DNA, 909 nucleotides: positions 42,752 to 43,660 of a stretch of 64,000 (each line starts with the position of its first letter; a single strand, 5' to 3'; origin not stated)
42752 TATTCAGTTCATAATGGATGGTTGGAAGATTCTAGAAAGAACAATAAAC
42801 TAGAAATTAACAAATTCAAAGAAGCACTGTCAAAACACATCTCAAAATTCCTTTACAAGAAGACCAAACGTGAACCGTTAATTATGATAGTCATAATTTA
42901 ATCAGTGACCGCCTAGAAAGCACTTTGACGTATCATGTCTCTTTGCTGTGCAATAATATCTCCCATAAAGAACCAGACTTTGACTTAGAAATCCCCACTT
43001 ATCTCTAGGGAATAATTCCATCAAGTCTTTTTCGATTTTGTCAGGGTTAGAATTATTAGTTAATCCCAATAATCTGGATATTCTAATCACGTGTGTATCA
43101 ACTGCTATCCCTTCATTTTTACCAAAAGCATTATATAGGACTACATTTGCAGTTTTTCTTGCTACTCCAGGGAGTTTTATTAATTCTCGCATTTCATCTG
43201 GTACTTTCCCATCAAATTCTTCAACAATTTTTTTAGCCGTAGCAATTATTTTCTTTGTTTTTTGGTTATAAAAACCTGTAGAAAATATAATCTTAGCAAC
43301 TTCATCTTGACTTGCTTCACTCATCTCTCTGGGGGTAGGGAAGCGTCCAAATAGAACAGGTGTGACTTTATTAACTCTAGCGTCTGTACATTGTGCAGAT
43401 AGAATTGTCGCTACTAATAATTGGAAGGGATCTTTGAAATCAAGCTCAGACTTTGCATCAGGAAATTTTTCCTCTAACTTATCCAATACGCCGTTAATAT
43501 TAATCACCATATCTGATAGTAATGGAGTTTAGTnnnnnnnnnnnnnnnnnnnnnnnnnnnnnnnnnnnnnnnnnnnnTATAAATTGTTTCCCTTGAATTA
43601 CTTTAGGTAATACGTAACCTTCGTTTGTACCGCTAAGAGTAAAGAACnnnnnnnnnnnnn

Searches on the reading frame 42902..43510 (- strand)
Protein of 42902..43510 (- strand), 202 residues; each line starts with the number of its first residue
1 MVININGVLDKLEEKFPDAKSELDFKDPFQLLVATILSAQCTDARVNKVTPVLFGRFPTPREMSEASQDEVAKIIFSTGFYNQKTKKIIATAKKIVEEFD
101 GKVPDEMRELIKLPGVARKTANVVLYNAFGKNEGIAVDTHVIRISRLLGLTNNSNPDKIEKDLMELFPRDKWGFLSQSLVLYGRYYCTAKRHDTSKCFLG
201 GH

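Call 54: search_protein_families(library=pfam, proteins=[window:42902-43510:-], max_evalue=0.0001)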
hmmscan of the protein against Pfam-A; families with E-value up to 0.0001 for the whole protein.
window:42902-43510:- (202 aa): 1 family
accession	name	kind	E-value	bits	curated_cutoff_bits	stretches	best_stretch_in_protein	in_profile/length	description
PF00730.31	HhH-GPD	-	3.8e-28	98.4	26.2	1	33-168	1-107/108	HhH-GPD superfamily base excision DNA repair protein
